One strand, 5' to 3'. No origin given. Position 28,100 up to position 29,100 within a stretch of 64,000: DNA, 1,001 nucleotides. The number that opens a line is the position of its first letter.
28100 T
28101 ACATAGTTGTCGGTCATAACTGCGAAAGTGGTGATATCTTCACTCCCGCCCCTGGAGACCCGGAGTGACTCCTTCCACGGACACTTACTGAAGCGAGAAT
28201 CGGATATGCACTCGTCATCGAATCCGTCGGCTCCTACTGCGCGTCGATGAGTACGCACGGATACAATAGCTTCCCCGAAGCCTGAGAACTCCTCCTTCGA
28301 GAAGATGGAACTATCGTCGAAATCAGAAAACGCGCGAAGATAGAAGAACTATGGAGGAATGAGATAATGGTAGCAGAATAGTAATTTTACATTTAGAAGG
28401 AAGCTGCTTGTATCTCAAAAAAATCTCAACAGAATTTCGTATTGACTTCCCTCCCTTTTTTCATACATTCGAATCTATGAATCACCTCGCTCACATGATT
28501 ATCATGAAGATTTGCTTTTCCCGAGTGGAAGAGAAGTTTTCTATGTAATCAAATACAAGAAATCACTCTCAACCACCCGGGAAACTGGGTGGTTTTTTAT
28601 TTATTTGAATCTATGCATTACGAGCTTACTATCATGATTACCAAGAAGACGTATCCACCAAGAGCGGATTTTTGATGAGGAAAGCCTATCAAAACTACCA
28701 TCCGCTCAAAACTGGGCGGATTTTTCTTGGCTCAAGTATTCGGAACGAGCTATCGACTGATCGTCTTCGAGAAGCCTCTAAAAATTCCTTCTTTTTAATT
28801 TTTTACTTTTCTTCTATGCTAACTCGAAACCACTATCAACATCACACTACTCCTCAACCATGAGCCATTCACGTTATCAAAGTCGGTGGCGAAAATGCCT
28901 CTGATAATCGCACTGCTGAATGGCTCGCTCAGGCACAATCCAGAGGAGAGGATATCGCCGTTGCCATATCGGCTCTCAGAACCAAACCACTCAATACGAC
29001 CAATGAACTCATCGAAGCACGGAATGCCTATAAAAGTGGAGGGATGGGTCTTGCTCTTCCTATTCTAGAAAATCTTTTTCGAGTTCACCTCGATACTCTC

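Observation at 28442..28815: Two tandem leader-peptide attenuators, rich in Ile/Met/Lys/Thr codons, upstream of the aspartokinase gene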

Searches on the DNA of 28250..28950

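Call 6: search_rna_families(source=window, start=28250, end=28950, threshold=evalue, max_evalue=10, show_alignments=3)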
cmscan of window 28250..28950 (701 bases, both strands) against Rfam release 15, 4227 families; matches with E-value up to 10: 18.
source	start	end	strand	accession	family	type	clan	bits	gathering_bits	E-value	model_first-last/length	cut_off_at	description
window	28511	28589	+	RF00053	mir-7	Gene; miRNA;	-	27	51.8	0.0029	1-91/91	no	mir-7 microRNA precursor family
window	28476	28601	+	RF01859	Phe_leader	Cis-reg; leader;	-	25.4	55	0.068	1-125/125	no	Phenylalanine leader peptide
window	28528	28600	+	RF02435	SpF41_sRNA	Gene; sRNA;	-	21.9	52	0.68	1-105/105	no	Streptococcus sRNA SpF41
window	28514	28587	-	RF03303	mir-973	Gene; miRNA;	-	21.3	63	0.23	1-84/84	no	mir-973 microRNA precursor family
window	28503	28604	+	RF04312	trpB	Cis-reg;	-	20.7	59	2.7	1-107/107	no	trpB ncRNA motif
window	28514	28587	-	RF04239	mir-4679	Gene; miRNA;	-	19.9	88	0.53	1-75/75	no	mir-4679 microRNA precursor family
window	28361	28461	+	RF01775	RsaOG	Gene; sRNA;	-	19.4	50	2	1-147/147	no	RNA S.aureus Orsay G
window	28519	28582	-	RF03563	mir-BART16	Gene; miRNA;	-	18.8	100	0.96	1-87/87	no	mir-BART16 microRNA precursor family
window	28705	28771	-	RF01647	ceN61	Gene; snRNA; snoRNA; CD-box;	-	18.2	60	0.42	1-72/72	no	Caenorhabditis snoRNA ceN61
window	28517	28612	-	RF01459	rliE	Gene; sRNA;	-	18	90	2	1-222/222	no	Listeria sRNA rliE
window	28523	28635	+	RF02845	Ref1C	Gene; sRNA;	-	18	90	7.3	1-131/131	no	Enterococcus sRNA 1C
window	28519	28582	-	RF03879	mir-2831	Gene; miRNA;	-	17.1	90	2.2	1-75/75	no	mir-2831 microRNA precursor family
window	28389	28467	-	RF01175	snoU83D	Gene; snRNA; snoRNA; CD-box;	-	17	55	2.4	1-81/81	no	Small nucleolar RNA U83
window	28493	28600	+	RF00514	His_leader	Cis-reg; leader;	-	17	49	3.4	1-126/126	no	Histidine operon leader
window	28525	28575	-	RF04036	mir-2076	Gene; miRNA;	-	14.8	90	7.5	1-68/68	no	mir-2076 microRNA precursor family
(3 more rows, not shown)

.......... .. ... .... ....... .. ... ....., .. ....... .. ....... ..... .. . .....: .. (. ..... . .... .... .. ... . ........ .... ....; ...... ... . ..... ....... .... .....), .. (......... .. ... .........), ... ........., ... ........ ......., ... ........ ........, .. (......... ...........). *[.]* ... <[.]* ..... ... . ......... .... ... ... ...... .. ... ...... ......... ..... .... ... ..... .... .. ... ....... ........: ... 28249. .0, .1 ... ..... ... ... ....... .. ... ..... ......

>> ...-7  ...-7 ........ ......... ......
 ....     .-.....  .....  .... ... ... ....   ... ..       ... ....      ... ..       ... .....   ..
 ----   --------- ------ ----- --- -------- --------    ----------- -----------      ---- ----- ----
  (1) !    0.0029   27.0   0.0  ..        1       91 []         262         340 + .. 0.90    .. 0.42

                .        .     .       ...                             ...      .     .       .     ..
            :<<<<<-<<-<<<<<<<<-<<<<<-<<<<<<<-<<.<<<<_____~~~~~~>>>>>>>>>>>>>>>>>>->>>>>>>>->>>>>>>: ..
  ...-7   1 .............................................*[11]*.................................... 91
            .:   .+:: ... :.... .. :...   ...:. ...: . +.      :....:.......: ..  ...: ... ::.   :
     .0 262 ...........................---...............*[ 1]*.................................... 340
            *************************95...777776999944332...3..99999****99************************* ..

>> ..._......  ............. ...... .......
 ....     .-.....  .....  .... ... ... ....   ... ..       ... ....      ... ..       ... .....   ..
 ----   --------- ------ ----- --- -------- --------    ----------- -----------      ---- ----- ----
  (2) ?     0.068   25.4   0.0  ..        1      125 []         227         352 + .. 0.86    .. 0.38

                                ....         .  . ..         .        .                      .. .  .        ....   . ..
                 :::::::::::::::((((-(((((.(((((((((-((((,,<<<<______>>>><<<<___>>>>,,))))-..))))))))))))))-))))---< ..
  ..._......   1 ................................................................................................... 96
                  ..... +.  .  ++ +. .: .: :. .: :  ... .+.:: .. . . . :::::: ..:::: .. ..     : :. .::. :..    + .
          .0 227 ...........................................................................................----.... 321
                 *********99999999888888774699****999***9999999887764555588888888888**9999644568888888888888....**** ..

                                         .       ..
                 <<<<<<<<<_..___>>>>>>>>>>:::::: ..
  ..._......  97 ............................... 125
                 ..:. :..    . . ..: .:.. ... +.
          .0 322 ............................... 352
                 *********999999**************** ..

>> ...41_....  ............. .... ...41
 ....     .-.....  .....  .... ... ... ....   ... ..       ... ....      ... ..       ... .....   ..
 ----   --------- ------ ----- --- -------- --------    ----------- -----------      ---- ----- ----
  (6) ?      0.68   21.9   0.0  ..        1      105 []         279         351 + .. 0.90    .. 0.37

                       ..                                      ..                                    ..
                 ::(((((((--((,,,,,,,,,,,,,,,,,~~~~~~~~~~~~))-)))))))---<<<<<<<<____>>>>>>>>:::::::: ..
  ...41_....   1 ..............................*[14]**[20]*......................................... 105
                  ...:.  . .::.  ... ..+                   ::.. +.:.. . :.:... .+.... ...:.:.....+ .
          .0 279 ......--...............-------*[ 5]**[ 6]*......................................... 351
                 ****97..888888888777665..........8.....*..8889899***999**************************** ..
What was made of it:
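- On Rfam Thr_leader (RF00506), Phe_leader (RF01859), His_leader (RF00514): In the window, Phe_leader scores 25.4 bits against a gathering score of 55, and His_leader 17.0 against 49 (call 6).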
